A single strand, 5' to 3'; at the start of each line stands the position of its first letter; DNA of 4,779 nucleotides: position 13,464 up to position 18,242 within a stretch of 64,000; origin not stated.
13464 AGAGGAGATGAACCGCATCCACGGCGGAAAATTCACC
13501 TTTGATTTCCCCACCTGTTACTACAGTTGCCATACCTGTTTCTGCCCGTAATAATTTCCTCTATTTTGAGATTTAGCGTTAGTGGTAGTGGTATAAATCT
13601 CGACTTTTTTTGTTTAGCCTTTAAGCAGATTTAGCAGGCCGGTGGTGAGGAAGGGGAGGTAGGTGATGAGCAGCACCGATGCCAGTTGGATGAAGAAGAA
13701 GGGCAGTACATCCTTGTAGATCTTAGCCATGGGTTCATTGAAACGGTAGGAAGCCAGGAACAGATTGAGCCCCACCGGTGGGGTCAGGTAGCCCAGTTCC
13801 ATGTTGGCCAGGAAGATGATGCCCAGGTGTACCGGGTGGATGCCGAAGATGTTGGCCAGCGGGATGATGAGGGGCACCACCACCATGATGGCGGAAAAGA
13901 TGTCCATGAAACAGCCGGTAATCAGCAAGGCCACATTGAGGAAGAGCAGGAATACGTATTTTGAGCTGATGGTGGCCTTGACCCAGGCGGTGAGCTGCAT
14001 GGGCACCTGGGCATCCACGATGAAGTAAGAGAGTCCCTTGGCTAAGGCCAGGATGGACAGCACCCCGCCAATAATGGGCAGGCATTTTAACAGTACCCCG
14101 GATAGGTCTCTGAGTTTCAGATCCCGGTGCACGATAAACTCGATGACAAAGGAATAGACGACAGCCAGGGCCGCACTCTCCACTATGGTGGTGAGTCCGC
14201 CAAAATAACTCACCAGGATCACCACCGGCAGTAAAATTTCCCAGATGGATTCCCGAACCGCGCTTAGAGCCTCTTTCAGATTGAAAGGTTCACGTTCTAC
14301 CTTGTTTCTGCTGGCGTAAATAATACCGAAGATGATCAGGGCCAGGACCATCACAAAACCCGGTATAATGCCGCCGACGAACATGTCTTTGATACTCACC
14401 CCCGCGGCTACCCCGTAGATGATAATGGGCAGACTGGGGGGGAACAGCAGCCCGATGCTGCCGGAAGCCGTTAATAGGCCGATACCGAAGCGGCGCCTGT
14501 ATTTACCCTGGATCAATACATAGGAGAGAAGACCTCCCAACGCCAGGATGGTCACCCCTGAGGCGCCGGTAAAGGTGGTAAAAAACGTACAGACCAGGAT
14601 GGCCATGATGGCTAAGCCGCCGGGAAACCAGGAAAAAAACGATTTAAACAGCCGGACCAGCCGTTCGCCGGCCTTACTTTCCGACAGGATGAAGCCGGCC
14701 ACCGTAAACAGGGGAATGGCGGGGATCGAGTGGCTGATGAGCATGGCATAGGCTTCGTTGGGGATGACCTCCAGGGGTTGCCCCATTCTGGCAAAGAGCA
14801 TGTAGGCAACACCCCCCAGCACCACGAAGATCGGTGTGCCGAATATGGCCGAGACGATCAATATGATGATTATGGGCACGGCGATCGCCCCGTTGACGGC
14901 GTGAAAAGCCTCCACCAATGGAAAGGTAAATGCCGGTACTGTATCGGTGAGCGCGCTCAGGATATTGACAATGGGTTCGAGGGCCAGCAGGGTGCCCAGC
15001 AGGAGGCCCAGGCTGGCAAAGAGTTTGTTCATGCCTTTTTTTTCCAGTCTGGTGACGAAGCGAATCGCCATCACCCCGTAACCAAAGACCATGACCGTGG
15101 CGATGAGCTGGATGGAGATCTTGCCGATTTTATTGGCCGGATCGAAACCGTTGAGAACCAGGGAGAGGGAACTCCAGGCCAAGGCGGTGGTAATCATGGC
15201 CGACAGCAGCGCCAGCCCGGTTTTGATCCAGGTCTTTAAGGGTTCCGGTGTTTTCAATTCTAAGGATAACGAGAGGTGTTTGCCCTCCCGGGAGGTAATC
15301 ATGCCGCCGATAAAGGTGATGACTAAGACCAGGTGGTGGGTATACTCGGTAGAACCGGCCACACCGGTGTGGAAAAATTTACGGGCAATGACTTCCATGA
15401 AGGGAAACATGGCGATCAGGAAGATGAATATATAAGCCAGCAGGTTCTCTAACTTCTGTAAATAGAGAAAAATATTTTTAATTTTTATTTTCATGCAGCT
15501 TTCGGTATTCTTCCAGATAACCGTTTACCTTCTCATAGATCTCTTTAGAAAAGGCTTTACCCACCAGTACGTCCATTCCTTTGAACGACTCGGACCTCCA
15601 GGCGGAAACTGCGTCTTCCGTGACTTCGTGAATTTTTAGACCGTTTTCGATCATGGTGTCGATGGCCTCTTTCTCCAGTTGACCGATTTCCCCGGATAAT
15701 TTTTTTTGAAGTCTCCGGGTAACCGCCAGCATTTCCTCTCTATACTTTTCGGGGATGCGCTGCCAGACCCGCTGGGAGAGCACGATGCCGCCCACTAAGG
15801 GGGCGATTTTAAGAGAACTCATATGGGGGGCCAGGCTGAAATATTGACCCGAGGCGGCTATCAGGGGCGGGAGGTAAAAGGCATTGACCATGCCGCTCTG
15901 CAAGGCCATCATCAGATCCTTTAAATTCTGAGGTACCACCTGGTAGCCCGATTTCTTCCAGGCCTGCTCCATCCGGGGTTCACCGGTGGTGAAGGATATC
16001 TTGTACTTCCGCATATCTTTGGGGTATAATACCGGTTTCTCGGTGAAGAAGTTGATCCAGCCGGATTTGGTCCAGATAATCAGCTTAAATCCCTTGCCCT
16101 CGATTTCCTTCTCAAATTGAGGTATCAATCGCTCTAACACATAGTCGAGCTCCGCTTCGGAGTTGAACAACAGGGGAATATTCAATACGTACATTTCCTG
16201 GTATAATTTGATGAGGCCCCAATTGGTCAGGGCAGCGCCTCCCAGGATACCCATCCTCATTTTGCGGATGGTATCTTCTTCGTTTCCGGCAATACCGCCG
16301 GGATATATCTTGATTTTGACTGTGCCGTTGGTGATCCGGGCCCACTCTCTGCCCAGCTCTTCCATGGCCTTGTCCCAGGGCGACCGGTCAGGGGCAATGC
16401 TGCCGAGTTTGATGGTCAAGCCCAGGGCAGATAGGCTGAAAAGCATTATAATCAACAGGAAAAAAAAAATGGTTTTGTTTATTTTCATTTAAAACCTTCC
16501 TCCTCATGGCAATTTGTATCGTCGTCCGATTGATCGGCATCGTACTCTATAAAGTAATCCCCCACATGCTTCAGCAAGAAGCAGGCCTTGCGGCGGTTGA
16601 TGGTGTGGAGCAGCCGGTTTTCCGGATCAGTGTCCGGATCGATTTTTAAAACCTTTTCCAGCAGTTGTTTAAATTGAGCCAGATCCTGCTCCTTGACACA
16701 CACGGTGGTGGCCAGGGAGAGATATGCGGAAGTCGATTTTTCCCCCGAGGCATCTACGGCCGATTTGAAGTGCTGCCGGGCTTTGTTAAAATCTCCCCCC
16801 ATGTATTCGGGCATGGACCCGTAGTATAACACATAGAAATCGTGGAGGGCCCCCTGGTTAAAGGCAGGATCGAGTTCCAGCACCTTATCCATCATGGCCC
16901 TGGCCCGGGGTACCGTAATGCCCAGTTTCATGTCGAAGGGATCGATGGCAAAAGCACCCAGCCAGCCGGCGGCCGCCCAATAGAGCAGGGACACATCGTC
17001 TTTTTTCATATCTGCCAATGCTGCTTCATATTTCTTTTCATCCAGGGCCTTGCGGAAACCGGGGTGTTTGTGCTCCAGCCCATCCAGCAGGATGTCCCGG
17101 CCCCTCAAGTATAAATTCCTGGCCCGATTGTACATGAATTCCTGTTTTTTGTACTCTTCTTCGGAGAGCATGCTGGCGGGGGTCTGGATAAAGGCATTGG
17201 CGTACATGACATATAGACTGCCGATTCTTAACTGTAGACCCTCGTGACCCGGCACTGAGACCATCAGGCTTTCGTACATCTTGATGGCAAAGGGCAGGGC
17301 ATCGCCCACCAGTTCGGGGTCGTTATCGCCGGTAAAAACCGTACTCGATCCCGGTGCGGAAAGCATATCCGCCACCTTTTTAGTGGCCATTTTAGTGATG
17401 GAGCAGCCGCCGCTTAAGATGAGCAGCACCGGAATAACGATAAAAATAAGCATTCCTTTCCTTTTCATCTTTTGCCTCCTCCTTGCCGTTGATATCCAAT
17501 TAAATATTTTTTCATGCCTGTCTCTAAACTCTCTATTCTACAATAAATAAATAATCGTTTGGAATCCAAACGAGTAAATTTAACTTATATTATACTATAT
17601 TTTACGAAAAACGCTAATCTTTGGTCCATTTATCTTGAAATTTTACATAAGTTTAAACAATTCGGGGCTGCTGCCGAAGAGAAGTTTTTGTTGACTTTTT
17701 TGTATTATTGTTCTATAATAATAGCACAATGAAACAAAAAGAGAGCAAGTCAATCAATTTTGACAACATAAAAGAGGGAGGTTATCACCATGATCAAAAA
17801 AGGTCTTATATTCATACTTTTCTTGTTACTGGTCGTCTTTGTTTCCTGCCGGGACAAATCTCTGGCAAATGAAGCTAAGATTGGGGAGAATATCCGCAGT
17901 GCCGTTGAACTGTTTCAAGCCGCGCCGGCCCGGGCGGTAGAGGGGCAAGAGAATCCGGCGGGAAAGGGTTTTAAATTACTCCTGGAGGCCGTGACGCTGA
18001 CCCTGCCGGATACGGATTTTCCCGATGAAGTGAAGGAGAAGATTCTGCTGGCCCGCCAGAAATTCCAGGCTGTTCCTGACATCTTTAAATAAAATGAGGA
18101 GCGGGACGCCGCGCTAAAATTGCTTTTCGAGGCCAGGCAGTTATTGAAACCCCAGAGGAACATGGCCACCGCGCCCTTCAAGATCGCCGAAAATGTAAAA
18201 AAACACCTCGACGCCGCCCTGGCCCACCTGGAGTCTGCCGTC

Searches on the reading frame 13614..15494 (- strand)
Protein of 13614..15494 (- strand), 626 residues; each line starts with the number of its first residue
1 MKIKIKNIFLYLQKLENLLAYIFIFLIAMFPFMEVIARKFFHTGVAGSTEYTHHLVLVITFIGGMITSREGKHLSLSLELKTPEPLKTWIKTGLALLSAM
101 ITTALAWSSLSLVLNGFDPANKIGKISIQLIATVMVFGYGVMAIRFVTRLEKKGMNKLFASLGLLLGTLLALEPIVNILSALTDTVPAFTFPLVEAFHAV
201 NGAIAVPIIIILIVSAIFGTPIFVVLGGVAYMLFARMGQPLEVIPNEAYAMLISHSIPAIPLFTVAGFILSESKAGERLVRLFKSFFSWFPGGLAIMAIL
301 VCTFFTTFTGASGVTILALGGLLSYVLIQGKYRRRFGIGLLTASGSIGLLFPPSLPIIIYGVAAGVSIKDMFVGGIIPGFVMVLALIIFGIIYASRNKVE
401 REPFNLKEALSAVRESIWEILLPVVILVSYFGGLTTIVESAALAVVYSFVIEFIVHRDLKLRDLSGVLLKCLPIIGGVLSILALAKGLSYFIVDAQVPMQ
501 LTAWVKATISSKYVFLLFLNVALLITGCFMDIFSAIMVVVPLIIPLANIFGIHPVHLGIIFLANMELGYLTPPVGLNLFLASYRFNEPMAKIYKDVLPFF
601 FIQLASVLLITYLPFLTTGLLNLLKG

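Call 17: search_protein_families(library=pfam, proteins=[window:13614-15494:-], max_evalue=0.001)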
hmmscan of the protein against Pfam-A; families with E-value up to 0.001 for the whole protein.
window:13614-15494:- (626 aa): 2 families
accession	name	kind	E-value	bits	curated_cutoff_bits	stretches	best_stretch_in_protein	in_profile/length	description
PF06808.19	DctM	-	1.2e-79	268.6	23.8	1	209-614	1-411/413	Tripartite ATP-independent periplasmic transporter, DctM component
PF04290.18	DctQ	-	3.1e-14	53.4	28.3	1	28-150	2-126/132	Tripartite ATP-independent periplasmic transporters, DctQ component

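Call 50: list_cluster_members(proteins=[P0031, P0007, window:13614-15494:-, window:39829-41079:+, window:41080-42855:+, window:23370-25256:+, window:20422-21471:+, window:37749-38942:+, P0019, window:16485-17468:-])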
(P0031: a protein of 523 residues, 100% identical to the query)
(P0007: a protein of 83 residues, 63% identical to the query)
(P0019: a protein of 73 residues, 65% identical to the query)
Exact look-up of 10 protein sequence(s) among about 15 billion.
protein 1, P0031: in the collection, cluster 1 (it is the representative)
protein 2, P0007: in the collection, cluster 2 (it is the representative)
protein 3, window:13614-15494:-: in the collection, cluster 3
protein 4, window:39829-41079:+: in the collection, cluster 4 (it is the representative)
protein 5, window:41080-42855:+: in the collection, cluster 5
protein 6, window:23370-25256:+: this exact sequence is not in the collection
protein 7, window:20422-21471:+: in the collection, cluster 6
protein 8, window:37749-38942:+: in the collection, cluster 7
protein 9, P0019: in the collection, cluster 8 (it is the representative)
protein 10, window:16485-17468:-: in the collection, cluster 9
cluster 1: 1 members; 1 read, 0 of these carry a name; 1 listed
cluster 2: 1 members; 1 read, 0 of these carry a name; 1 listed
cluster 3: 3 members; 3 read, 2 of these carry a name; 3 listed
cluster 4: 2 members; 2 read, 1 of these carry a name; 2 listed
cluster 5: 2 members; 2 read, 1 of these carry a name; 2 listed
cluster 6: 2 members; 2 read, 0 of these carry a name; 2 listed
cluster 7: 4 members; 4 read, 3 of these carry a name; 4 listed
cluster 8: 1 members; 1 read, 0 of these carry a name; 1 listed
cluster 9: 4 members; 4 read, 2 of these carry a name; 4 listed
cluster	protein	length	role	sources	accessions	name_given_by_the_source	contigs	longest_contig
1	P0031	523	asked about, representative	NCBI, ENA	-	-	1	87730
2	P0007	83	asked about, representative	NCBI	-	-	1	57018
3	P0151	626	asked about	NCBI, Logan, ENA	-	-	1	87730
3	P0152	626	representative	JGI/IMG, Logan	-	C4-dicarboxylate transporter DctM subunit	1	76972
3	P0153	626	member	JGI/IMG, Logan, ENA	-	tripartite ATP-independent transporter DctM subunit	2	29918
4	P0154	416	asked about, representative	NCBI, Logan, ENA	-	-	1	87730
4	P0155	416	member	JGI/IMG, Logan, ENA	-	cysteine desulfurase family protein (TIGR01976 family)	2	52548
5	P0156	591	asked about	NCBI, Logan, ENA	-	-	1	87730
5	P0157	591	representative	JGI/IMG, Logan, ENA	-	di/tricarboxylate transporter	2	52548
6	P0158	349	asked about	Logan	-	-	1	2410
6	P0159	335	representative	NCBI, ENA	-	-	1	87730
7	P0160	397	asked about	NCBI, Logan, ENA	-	-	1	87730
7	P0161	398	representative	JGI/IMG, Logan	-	2-aminoadipate transaminase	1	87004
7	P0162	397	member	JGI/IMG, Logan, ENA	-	2-aminoadipate transaminase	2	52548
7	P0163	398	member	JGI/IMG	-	2-aminoadipate transaminase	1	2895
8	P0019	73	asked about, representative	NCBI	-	-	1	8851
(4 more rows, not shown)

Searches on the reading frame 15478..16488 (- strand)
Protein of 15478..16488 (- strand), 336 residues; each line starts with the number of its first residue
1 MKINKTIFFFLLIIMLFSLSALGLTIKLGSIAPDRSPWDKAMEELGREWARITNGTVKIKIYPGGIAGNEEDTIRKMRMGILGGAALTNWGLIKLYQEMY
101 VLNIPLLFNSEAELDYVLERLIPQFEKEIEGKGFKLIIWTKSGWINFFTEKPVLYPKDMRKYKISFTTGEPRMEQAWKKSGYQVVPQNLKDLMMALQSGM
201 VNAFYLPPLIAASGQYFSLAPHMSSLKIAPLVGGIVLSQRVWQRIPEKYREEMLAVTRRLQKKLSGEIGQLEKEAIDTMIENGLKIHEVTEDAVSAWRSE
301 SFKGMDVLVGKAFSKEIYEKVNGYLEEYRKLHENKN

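Call 17: search_protein_families(library=pfam, proteins=[window:15478-16488:-], max_evalue=0.001)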
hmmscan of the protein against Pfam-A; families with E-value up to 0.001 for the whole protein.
window:15478-16488:- (336 aa): 1 family
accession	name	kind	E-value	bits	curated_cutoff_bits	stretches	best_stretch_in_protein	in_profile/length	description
PF03480.18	DctP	-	1.7e-42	146.2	23.4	1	29-300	2-274/286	Bacterial extracellular solute-binding protein, family 7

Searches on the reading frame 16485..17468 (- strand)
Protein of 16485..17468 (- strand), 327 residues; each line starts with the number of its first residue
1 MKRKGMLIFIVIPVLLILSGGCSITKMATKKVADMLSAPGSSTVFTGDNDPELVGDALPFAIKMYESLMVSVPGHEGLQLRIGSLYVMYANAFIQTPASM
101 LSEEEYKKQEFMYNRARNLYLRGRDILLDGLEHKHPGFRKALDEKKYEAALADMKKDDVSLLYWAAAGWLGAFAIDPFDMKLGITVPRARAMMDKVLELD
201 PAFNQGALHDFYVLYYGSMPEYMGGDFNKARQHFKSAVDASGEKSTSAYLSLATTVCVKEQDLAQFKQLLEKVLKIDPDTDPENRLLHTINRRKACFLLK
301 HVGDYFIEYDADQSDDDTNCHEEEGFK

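Call 17: search_protein_families(library=pfam, proteins=[window:16485-17468:-], max_evalue=0.001)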
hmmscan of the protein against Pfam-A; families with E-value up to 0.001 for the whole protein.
window:16485-17468:- (327 aa): 3 families
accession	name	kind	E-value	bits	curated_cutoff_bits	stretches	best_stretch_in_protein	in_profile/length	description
PF16811.11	TAtT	-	2.1e-95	319.5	26.5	1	48-306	2-263/263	TRAP transporter T-component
PF14559.12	TPR_19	-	1.2e-05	26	25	0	225-283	5-60/68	Tetratricopeptide repeat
PF13181.12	TPR_8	-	0.00098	19.6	25.7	0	248-279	3-33/34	Tetratricopeptide repeat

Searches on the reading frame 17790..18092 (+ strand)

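Call 9: search_protein_families(library=ncbifam, proteins=[window:17790-18092:+], max_evalue=0.1)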
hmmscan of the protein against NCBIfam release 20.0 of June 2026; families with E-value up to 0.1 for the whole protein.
window:17790-18092:+ (100 aa): 0 families

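Call 10: search_protein_families(library=pfam, proteins=[window:17790-18092:+], max_evalue=0.1)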
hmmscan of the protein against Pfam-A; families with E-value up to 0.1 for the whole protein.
window:17790-18092:+ (100 aa): 1 family
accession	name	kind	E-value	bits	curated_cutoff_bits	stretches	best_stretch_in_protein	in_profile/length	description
PF21976.1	SMIM43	-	0.098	13.1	27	0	6-30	17-41/63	Small integral membrane protein 43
